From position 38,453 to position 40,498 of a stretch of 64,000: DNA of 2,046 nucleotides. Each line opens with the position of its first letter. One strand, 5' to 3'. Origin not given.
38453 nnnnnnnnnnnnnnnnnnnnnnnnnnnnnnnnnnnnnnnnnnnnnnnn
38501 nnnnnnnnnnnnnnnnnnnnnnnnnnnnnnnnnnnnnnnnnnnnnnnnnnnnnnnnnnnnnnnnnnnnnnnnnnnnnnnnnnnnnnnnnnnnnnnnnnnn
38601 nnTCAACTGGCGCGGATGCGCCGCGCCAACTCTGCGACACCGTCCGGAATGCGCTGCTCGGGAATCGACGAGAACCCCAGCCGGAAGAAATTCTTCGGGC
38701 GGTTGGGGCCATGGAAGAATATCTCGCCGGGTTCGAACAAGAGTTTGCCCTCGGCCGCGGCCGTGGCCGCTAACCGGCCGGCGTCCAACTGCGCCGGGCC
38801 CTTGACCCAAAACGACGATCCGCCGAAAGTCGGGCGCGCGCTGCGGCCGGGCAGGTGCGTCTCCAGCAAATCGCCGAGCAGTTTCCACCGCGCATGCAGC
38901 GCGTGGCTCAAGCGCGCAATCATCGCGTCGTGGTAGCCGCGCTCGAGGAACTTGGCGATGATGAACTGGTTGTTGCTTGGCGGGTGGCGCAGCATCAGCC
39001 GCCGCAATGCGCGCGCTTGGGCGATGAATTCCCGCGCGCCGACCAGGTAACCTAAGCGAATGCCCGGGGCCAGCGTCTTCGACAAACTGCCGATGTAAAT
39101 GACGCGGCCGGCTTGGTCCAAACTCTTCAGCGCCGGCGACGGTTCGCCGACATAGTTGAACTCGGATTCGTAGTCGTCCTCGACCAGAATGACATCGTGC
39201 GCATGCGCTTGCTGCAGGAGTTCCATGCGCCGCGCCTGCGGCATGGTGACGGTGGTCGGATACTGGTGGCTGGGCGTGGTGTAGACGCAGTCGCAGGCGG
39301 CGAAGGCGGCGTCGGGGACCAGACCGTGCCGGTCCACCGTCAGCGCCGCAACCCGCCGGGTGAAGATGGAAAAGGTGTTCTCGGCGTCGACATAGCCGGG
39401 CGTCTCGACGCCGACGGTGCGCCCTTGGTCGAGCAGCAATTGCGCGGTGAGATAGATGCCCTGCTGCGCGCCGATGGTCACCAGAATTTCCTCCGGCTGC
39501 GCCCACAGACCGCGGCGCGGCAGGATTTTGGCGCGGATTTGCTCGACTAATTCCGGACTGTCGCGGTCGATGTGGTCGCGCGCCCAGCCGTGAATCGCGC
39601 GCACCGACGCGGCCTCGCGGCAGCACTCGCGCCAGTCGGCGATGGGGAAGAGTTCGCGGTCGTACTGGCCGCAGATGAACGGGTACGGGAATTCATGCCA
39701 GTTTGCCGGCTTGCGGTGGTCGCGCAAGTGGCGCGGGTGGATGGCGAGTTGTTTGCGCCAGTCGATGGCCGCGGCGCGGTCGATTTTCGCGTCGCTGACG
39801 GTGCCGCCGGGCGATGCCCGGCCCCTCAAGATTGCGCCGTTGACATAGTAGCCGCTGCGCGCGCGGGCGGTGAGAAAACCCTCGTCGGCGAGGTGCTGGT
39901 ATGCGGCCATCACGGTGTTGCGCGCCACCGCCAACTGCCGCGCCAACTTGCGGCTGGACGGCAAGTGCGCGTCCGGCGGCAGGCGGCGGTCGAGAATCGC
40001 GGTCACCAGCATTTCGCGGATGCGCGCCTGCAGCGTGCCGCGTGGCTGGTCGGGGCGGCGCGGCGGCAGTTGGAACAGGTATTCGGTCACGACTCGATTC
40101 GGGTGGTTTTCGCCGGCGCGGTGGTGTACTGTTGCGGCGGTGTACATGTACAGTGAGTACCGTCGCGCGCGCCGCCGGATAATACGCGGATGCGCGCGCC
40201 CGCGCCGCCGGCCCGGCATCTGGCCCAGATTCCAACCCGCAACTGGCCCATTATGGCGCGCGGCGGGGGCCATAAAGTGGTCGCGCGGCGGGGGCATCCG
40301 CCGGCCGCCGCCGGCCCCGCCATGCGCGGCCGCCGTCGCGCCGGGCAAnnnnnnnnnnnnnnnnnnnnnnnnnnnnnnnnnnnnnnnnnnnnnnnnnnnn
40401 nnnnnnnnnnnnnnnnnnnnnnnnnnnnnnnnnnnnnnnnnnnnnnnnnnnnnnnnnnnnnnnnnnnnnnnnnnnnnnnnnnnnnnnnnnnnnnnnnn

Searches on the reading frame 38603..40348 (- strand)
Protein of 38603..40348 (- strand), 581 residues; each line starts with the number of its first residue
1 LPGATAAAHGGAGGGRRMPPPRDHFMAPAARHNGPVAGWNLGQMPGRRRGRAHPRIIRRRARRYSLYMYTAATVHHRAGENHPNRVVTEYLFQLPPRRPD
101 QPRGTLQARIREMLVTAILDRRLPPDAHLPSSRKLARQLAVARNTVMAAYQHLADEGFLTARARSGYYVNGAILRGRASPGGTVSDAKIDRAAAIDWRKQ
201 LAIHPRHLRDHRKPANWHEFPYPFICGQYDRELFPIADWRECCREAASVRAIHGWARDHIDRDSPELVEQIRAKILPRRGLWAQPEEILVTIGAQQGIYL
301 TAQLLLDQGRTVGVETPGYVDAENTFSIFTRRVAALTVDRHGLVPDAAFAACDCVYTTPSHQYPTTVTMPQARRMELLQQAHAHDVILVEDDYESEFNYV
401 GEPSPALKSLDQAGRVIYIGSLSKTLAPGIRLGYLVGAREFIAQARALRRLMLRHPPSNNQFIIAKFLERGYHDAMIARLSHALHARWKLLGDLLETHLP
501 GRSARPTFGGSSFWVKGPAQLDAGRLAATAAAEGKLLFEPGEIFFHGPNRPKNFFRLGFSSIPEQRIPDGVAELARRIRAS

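Call 34: search_protein_families(library=pfam, proteins=[window:38603-40348:-], max_evalue=0.01)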
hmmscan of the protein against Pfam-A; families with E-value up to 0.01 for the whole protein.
window:38603-40348:- (581 aa): 2 families
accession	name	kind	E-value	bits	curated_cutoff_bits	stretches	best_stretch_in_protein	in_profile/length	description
PF00392.27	GntR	-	2.6e-13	49.9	27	1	107-169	2-64/64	Bacterial regulatory proteins, gntR family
PF00155.27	Aminotran_1_2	-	6.3e-11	42.5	19.7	1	259-471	38-265/361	Aminotransferase class I and II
